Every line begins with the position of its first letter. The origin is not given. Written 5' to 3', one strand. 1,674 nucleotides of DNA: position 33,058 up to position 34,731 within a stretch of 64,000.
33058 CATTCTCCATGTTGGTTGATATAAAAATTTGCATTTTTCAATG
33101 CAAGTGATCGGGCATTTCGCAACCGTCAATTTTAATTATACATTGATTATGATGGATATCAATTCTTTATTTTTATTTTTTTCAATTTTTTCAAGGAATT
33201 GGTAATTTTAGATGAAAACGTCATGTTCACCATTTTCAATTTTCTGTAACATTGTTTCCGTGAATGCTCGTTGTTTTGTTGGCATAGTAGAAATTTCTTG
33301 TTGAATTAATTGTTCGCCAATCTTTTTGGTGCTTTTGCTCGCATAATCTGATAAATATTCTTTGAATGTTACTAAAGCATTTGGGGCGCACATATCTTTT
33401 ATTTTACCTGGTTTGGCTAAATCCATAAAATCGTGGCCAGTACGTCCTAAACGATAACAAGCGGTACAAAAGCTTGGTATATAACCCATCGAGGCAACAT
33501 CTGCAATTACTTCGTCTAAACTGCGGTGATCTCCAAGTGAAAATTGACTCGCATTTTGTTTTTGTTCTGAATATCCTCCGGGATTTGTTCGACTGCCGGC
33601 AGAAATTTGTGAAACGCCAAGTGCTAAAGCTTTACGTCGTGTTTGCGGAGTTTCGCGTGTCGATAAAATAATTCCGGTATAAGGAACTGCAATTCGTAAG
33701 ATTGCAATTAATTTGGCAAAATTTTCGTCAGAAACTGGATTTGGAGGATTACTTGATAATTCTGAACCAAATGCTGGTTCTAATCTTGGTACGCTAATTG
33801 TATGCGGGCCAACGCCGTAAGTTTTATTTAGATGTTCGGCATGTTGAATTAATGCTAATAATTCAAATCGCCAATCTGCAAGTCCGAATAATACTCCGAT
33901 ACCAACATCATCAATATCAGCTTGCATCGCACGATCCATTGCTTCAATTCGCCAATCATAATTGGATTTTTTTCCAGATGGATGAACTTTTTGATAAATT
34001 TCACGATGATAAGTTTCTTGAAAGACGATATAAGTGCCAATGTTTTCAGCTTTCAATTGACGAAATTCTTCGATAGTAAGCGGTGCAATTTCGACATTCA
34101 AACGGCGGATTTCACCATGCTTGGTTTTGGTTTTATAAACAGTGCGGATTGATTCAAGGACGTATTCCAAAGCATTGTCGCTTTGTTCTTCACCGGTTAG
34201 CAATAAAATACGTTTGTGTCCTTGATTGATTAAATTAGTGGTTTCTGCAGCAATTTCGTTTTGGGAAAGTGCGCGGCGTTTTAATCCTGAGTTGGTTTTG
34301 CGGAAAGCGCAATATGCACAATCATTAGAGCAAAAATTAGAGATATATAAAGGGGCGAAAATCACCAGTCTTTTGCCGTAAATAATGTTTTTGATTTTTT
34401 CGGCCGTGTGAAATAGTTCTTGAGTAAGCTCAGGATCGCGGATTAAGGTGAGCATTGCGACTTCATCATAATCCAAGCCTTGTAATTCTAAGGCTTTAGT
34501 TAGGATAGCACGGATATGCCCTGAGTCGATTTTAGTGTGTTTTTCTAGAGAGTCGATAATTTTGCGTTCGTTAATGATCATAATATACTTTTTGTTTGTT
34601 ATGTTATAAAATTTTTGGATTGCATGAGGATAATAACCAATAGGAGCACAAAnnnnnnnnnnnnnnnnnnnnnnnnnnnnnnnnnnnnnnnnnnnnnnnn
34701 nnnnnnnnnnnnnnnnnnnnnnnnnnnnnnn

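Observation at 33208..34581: HydG-type radical-SAM maturase encoded without hydE/hydF/hydA neighbours, next to a histone-like gene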

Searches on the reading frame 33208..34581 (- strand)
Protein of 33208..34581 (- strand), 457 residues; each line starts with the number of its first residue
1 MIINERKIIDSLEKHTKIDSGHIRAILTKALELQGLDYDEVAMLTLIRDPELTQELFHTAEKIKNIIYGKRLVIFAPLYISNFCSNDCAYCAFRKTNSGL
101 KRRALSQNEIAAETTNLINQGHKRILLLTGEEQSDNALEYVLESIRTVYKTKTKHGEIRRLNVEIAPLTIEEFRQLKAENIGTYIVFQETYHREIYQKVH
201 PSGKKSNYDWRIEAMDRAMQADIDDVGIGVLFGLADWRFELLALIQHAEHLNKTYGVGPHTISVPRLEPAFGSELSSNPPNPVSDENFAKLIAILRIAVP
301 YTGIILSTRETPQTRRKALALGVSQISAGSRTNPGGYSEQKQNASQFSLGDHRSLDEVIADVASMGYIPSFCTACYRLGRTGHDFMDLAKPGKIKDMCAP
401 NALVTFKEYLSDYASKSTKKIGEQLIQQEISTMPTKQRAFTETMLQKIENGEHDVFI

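Call 3: search_protein_families(library=ncbifam, proteins=[window:33208-34581:-], max_evalue=0.001)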
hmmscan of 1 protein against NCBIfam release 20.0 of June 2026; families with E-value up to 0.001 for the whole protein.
window:33208-34581:- (457 aa): 21 families
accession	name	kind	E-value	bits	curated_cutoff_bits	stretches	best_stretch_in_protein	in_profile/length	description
TIGR03955.1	rSAM_HydG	equivalog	4.3e-171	569.4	312.15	1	3-455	12-468/470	[FeFe] hydrogenase H-cluster radical SAM maturase HydG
TIGR02351.2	thiH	equivalog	9.2e-96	321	380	1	27-370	26-359/364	2-iminoacetate synthase ThiH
TIGR04158.1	rSAM_MIA_synth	equivalog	5.5e-30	104.4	400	1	40-360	26-352/368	3-methyl-2-indolic acid synthase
TIGR03910.1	pyrrolys_PylB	equivalog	3.3e-24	85.4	348.2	1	23-302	5-271/347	methylornithine synthase PylB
TIGR03956.1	rSAM_HydE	equivalog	2.2e-19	69.9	254.6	1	34-260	9-229/340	[FeFe] hydrogenase H-cluster radical SAM maturase HydE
TIGR00433.2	bioB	equivalog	2.6e-17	63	225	1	43-326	8-281/307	biotin synthase BioB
NF004884.0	PRK06245.1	equivalog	1.2e-11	44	209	1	64-256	9-202/340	7,8-didemethyl-8-hydroxy-5-deazariboflavin synthase subunit CofG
TIGR03550.1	F420_cofG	equivalog_domain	9.2e-10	38.2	213.35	1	74-299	6-235/322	7,8-didemethyl-8-hydroxy-5-deazariboflavin synthase CofG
TIGR03957.1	rSAM_HmdB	equivalog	1.1e-09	37.9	320.9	1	39-326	4-278/317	5,10-methenyltetrahydromethanopterin hydrogenase cofactor biosynthesis protein HmdB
TIGR03699.1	menaquin_MqnC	equivalog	3.6e-09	35.9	428.1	1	44-153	9-119/342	cyclic dehypoxanthinyl futalosine synthase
TIGR00423.1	TIGR00423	subfamily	1.1e-08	34.7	260.25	1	80-152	11-82/310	CofH family radical SAM protein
TIGR03551.1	F420_cofH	equivalog_domain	2.3e-08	33.3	374.1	1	42-150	5-114/345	5-amino-6-(D-ribitylamino)uracil--L-tyrosine 4-hydroxyphenyl transferase CofH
NF005609.0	PRK07360.1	equivalog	2.4e-08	33.1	426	1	23-150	8-137/374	7,8-didemethyl-8-hydroxy-5-deazariboflavin synthase subunit CofH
TIGR03700.1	mena_SCO4494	equivalog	2.9e-07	29.8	434.55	1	56-151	28-124/351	aminofutalosine synthase MqnE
NF006687.0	PRK09234.1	equivalog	4.5e-06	25.1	1018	1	10-140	466-597/849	bifunctional FO biosynthesis protein CofGH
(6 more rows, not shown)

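Call 4: search_protein_families(library=pfam, proteins=[window:33208-34581:-], max_evalue=0.01)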
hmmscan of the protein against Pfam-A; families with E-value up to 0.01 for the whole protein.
window:33208-34581:- (457 aa): 2 families
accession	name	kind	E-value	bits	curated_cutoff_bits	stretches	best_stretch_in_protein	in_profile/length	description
PF06968.18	BATS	-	4.9e-20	72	22.2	1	263-367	1-87/88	Biotin and Thiamin Synthesis associated domain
PF04055.27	Radical_SAM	-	2.2e-16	60.9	29.5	1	79-233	2-153/166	Radical SAM superfamily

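Call 5: search_solved_structures(query=window:33208-34581:-, show_alignments=2)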
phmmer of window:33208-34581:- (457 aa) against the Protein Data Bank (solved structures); distinct sequences matched with E-value up to 0.001: 14.
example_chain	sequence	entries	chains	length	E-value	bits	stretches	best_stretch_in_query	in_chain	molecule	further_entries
4wcx_A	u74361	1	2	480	4.9e-145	486.8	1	3-456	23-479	Biotin and thiamin synthesis associated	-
4rtb_A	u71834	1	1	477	2.5e-121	408.6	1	24-457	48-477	HydG protein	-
7pd1_A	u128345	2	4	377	6e-59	203.1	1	16-371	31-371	Thiazole biosynthesis protein ThiH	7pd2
6htk_A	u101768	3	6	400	2.7e-26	95.5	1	63-364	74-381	3-methyl-2-indolic acid synthase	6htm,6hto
4r33_A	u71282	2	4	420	3.2e-26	95.3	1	63-364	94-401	NosL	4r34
3t7v_A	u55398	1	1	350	8.1e-11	44.6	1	35-235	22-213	methylornithine synthase PylB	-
7o1o_A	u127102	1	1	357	1.1e-10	44.1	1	39-260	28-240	[FeFe] hydrogenase maturase subunit HydE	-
5few_A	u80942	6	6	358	1.1e-10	44.1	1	39-260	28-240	[FeFe] hydrogenase maturase subunit HydE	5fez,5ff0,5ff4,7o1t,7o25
8qmk_A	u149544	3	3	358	1.1e-10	44.1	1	39-260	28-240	[FeFe] hydrogenase maturase subunit HydE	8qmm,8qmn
4jy8_A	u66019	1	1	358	1.2e-10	44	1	39-260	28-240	FEFE-HYDROGENASE MATURASE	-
3cix_A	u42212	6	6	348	1.5e-10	43.7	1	45-260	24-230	FeFe-Hydrogenase maturase | [FeFe] hydrogenase maturase subunit HydE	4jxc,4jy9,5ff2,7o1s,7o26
7o1p_A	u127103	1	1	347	1.5e-10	43.7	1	45-260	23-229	[FeFe] hydrogenase maturase subunit HydE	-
5fep_A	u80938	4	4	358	2.6e-10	42.9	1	39-260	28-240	[FeFe] hydrogenase maturase subunit HydE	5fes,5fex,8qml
3ciw_A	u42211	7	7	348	3.4e-10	42.5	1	45-260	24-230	FeFe-Hydrogenase maturase | [FeFe] hydrogenase maturase subunit HydE | Biotin synthetase, putative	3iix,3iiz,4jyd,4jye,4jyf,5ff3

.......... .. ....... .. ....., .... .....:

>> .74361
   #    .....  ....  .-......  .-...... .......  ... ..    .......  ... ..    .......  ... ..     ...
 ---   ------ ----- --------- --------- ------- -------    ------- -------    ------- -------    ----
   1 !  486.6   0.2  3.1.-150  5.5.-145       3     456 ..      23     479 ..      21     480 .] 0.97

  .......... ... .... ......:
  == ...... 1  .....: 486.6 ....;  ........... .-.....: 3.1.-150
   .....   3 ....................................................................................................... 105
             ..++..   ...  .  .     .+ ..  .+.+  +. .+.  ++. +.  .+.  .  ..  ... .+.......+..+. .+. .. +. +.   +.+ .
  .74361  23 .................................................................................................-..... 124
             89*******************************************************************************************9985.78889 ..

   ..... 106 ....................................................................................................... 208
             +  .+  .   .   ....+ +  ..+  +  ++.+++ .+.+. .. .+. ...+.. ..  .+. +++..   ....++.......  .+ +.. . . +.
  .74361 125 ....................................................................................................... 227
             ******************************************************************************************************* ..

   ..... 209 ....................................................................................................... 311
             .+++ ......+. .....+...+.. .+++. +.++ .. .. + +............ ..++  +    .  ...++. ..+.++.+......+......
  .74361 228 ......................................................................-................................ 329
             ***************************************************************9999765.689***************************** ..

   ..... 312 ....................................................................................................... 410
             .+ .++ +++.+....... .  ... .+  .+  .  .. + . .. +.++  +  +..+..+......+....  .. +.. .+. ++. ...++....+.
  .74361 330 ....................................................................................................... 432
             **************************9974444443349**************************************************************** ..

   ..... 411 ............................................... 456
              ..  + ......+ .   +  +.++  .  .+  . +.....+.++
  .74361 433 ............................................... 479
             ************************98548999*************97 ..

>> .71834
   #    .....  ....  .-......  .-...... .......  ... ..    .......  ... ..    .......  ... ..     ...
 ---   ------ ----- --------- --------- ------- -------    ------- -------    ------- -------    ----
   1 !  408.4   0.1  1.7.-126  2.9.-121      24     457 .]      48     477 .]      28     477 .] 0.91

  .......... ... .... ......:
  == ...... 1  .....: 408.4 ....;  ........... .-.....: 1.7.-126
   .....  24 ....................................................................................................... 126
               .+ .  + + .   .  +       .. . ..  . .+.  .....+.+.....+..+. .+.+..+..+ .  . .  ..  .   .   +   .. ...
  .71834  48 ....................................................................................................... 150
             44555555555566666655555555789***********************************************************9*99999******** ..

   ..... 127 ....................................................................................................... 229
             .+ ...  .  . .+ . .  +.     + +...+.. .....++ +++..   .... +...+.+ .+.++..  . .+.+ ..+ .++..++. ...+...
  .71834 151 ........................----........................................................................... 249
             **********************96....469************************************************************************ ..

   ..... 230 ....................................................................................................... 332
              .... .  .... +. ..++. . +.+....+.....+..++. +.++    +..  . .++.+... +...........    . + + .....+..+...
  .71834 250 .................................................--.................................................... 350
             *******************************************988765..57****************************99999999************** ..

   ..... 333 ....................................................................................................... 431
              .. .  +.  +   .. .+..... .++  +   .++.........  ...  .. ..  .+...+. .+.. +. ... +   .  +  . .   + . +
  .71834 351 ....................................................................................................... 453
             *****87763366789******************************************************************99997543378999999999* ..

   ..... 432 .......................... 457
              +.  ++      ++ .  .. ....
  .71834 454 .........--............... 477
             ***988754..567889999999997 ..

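Call 9: find_homologous_proteins(query=window:33208-34581:-, max_evalue=1e-30)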
Query window:33208-34581:- (457 aa): 8000 proteins with E <= 1e-30 among 8000 candidates; the best 120 are listed.
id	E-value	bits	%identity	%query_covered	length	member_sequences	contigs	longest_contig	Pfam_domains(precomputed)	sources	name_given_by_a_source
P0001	0.0e+0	1028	100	100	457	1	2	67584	PF04055.28,PF06968.19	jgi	jgi:2-iminoacetate synthase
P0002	0.0e+0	1028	100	100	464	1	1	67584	PF04055.28,PF06968.19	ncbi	ncbi:MAG: [FeFe] hydrogenase H-cluster radical SAM maturase HydG [Gammaproteobacteria bacterium]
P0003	2.0e-292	987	95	100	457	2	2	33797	PF04055.28,PF06968.19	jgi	jgi:2-iminoacetate synthase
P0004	4.3e-284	960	93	100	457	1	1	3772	PF04055.28,PF06968.19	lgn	-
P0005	9.1e-280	946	91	100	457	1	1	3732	PF04055.28,PF06968.19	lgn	-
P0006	1.8e-279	945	91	100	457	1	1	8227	PF04055.28,PF06968.19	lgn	-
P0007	8.3e-271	916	88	100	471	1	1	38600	PF04055.28,PF06968.19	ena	-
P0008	2.5e-248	842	81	100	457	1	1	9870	PF04055.28,PF06968.19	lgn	-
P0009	4.0e-241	818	79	100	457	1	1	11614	PF04055.28,PF06968.19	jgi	jgi:2-iminoacetate synthase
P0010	3.8e-235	799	78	100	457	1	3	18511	PF04055.28,PF06968.19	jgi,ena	-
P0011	2.1e-229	780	76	100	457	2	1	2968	PF04055.28,PF06968.19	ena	-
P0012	1.1e-225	767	74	100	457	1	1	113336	PF04055.28,PF06968.19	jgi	jgi:2-iminoacetate synthase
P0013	3.3e-225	766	75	100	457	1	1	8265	PF04055.28,PF06968.19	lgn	-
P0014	3.7e-211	720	68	100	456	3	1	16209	PF04055.28,PF06968.19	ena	-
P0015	8.9e-206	702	66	100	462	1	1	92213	PF04055.28,PF06968.19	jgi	-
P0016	3.6e-205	700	67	100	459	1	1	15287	PF04055.28,PF06968.19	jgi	jgi:2-iminoacetate synthase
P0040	8.1e-196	669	64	100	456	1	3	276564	PF04055.28,PF06968.19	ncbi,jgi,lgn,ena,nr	ncbi:MAG: [FeFe] hydrogenase H-cluster radical SAM maturase HydG [Coxiella sp. DG_40]|nr:MAG: [FeFe]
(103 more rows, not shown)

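Call 10: find_related_loci(query=window:33208-34581:-, collection=genome_contigs, flank=10000)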
Query window:33208-34581:- (457 aa) in genome_contigs; peptide patterns used: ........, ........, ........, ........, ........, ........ (x = any residue, [..] = any of these).
370 stretches matched a pattern; 203 encode a relative of the query (tblastn E <= 1e-3); the best 80 are kept; 80 distinct loci.
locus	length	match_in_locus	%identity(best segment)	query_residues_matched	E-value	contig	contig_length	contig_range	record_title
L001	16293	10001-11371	95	1-457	0e+0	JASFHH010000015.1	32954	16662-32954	MAG: Gammaproteobacteria bacterium isolate D0608M12metaG_sub_Bin_249 D0608M12metaG_FD_scaffold_56_c1, whole genome shotg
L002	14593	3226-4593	66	2-457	0e+0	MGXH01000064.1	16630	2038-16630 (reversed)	MAG: Gammaproteobacteria bacterium GWE2_42_36 gwe2_scaffold_4797, whole genome shotgun sequence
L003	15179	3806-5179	65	2-457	0e+0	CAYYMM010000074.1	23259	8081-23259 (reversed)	MAG TPA_asm: uncultured bacterium isolate binchicken_co20_385 genome assembly, contig: NODE_4423_length_23259_cov_4.5822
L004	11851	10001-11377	63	2-456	0e+0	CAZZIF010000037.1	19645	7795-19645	MAG TPA_asm: uncultured bacterium isolate SRP332253_co2_114 genome assembly, contig: NODE_2577_length_19645_cov_5.169525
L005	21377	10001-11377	62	2-456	0e+0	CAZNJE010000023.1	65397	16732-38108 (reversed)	MAG TPA_asm: uncultured bacterium isolate SRP141376_co4_8 genome assembly, contig: NODE_761_length_65397_cov_8.267822, w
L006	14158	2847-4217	63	2-456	0e+0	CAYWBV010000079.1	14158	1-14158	MAG TPA_asm: uncultured Maribellus sp. isolate SRP294416_co1_256 genome assembly, contig: NODE_9035_length_14158_cov_9.7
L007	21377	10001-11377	61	2-457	0e+0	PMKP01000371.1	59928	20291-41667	MAG: Myxococcales bacterium isolate fen_1123 73.20120600_E1D.81_contig_1436, whole genome shotgun sequence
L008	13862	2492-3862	61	2-457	0e+0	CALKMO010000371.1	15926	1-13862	MAG: uncultured bacterium isolate R1_Bin_MAXBIN__205_sub_1 genome assembly, contig: c_000003734199, whole genome shotgun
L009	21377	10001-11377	61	2-457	0e+0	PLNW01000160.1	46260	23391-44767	MAG: Myxococcales bacterium isolate fen_1158 73.20120800_E1D.7_contig_5588, whole genome shotgun sequence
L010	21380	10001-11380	61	2-457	0e+0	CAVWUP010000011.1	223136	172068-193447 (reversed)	MAG: uncultured delta proteobacterium isolate MFD01689.bin.1.110 genome assembly, contig: contig_18925, whole genome sho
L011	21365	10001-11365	62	3-456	0e+0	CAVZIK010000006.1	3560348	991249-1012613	MAG: uncultured Actinomycetes bacterium isolate MFD02416.bin.1.65 genome assembly, contig: contig_18476, whole genome sh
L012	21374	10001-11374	63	2-456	0e+0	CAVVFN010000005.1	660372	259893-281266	MAG: uncultured Prolixibacteraceae bacterium isolate MFD01721.bin.1.367 genome assembly, contig: contig_22180, whole gen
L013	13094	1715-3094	61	2-457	0e+0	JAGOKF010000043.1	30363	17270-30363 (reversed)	Myxococcota bacterium isolate Go_SlDig_bin_299 Go_SlDig_4068_length_30363_cov_7.719672, whole genome shotgun sequence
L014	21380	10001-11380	60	2-456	0e+0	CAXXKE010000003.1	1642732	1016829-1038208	MAG: Candidatus Krumholzibacteriia bacterium isolate 6e48df6a-8f97-42e3-8007-6ecbf69f3fc6 genome assembly, contig: conti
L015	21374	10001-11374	62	2-456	0e+0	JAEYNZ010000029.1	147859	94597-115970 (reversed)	MAG: Bacteroidetes bacterium isolate OH_CBB_133 k127_536299, whole genome shotgun sequence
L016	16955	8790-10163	65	2-457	0e+0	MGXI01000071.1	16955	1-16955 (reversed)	MAG: Gammaproteobacteria bacterium GWF2_41_13 gwf2_scaffold_8928, whole genome shotgun sequence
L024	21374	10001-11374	65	2-457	0e+0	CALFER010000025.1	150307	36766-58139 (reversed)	MAG TPA_asm: uncultured bacterium isolate SRR3330210_bin.56_CONCOCT_v1.1_MAG genome assembly, contig: ERZ724080.112, who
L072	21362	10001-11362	55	5-457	4e-167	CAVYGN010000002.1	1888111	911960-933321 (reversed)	MAG: uncultured Spirochaetota bacterium isolate MFD03726.bin.1.3 genome assembly, contig: contig_31295, whole genome sho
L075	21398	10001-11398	53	1-457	6e-166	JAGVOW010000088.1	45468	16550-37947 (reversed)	MAG: Brevinematales bacterium isolate DeMMO3_10 c_000000000615, whole genome shotgun sequence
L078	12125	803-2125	57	19-457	3e-165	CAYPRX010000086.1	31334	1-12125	MAG TPA_asm: uncultured Brevinematales bacterium isolate SRP140028_co1_611 genome assembly, contig: k141_3056398, whole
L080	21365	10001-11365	54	5-457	2e-164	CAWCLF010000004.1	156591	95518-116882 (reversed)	MAG: uncultured Spirochaetota bacterium isolate MFD03726.bin.1.133 genome assembly, contig: contig_96988, whole genome s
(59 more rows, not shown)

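Call 11: find_encoding_contigs(protein=window:33208-34581:-, flank=10000, max_places=4)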
Protein window:33208-34581:- (457 aa): 2 contigs read that carry it; 1 place shown.
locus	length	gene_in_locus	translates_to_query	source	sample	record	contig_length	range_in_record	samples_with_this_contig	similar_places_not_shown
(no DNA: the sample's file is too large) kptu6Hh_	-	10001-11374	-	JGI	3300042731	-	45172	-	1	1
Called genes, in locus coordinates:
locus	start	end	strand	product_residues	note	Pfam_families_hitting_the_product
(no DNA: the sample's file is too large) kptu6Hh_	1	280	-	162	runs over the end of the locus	PF04350:PilO (weak)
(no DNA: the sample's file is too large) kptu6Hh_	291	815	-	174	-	-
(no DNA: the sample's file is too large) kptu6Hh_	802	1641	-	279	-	PF11104:PilM_2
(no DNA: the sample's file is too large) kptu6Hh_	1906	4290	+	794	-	PF00912:Transgly, PF17092:PCB_OB, PF00905:Transpeptidase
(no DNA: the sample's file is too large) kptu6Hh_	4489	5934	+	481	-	PF02743:dCache_1, PF21623:HK_sensor_dom_bact, PF00990:GGDEF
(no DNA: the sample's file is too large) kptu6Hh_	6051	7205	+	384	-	PF13173:AAA_14, PF13635:DUF4143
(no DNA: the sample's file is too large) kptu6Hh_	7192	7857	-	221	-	PF01812:5-FTHF_cyc-lig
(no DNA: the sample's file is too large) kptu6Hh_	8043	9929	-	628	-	PF02518:HATPase_c, PF00204:DNA_gyraseB, PF01751:Toprim, PF00986:DNA_gyraseB_C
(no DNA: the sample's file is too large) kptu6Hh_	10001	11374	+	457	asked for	PF04055:Radical_SAM, PF06968:BATS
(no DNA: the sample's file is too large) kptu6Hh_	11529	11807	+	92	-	-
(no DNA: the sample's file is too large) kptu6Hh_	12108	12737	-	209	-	PF00293:NUDIX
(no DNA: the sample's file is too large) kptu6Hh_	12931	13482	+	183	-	PF11006:DUF2845 (weak)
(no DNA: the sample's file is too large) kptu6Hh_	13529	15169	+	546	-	PF00474:SSF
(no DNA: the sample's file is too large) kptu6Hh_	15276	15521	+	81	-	-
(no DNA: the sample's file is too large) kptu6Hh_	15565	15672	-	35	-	-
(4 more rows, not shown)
